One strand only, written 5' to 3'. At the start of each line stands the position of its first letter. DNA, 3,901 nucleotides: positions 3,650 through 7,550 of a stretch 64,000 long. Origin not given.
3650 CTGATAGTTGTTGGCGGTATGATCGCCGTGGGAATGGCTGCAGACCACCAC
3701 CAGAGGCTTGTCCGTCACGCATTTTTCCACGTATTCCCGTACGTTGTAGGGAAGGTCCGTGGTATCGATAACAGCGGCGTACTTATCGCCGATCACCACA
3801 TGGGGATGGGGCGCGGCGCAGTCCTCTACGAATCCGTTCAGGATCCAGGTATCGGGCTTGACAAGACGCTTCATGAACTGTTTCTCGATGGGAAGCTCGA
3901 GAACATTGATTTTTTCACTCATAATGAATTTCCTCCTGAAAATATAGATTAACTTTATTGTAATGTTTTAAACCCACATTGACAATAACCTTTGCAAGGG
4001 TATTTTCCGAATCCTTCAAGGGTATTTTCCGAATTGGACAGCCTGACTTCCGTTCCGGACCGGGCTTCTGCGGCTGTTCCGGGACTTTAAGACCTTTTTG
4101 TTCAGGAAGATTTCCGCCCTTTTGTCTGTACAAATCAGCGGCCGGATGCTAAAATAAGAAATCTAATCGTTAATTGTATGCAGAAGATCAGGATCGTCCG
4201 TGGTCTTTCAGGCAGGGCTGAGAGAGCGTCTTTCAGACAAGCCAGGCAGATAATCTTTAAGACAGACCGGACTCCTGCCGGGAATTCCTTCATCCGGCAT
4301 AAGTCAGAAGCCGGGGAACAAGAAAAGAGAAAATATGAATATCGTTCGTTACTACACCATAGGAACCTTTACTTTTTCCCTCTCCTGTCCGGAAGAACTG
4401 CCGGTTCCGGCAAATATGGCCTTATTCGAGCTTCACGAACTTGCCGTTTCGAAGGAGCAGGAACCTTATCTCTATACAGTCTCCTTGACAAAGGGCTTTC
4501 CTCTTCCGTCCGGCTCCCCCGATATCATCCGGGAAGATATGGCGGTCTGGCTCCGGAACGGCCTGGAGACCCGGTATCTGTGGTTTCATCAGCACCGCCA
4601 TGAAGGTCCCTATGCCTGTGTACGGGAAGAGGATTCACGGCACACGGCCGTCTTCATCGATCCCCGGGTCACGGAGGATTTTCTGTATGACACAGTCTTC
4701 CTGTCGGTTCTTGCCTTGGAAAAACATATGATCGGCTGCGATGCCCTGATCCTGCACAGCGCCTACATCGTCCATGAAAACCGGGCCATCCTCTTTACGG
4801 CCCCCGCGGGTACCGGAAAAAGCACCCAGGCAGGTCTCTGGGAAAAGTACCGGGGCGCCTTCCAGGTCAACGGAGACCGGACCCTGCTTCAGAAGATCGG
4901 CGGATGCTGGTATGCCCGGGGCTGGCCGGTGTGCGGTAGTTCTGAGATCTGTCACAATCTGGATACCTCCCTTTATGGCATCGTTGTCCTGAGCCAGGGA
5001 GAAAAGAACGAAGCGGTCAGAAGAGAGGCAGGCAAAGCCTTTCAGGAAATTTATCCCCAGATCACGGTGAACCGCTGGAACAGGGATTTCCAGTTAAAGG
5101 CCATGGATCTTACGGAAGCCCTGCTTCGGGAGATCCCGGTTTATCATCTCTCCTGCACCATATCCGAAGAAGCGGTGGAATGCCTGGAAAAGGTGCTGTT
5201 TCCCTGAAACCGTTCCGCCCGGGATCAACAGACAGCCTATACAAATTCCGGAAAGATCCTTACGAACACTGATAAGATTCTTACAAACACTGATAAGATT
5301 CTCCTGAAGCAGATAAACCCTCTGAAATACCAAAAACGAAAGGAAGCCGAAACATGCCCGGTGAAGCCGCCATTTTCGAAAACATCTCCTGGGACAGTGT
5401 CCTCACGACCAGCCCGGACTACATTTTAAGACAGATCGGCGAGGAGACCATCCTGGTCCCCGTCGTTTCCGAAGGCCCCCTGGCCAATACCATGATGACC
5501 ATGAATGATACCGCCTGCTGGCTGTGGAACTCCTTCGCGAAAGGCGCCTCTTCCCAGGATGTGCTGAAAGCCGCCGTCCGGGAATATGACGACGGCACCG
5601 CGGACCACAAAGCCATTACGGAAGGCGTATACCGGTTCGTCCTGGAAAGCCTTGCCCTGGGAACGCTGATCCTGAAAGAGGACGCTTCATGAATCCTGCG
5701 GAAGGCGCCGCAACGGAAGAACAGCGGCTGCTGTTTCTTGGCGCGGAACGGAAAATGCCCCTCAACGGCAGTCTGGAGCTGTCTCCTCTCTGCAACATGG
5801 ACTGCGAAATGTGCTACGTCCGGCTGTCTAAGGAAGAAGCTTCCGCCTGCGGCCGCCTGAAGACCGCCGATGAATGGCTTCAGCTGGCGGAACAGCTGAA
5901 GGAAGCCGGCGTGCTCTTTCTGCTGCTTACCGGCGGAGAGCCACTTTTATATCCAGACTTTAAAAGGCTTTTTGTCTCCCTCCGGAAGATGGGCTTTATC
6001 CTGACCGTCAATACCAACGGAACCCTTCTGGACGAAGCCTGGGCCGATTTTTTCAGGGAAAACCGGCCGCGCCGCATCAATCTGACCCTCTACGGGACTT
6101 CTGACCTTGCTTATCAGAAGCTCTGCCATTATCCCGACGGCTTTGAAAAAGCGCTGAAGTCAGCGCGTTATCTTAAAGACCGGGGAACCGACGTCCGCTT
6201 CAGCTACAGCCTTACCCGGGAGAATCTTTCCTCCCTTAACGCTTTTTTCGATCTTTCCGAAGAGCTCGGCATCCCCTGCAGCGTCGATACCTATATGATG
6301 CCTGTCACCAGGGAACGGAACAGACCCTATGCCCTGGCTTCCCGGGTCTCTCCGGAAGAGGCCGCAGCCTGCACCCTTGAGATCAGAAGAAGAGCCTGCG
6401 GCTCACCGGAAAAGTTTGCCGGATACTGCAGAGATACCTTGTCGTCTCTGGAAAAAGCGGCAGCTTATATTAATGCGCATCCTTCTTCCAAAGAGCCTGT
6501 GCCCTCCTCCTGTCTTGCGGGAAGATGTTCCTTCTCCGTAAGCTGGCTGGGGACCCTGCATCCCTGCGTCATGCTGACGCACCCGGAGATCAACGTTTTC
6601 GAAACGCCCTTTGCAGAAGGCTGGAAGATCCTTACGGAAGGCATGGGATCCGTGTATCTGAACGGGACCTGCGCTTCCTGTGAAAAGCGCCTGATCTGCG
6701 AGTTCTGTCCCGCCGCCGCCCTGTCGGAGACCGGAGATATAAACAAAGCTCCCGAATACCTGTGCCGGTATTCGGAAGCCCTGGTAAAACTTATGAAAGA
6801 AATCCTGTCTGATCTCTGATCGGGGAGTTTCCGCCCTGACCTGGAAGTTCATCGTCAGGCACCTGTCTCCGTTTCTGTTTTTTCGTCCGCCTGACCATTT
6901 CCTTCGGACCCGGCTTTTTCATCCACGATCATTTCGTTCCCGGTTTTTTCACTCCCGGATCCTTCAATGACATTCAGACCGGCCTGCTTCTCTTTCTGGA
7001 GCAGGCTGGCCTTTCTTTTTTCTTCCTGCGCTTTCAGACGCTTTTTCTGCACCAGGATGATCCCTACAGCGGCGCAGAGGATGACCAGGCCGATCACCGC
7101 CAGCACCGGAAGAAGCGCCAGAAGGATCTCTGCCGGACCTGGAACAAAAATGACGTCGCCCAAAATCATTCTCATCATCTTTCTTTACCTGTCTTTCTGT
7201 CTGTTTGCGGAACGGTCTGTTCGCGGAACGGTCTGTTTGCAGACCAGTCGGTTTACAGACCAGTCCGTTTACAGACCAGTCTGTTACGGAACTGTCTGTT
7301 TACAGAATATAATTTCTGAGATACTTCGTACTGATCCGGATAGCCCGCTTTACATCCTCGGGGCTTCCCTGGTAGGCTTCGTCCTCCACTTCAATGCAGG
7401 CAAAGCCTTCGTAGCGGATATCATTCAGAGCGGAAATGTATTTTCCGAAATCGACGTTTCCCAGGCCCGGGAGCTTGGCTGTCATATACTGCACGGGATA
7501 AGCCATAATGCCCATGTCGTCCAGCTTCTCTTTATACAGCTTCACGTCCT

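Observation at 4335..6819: HPr-kinase-like + PqqD + radical SAM/SPASM cassette with no annotated precursor, protease or exporter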

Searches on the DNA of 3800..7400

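Call 74: search_rna_families(source=window, start=3800, end=7400, threshold=evalue, max_evalue=1)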
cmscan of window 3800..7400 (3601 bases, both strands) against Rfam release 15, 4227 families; matches with E-value up to 1: 1.
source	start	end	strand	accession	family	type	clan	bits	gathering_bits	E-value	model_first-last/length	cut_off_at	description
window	7007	7058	-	RF01100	PK-BYV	Cis-reg;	-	20.7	50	0.38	1-40/40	no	3'-terminal pseudoknot in BYV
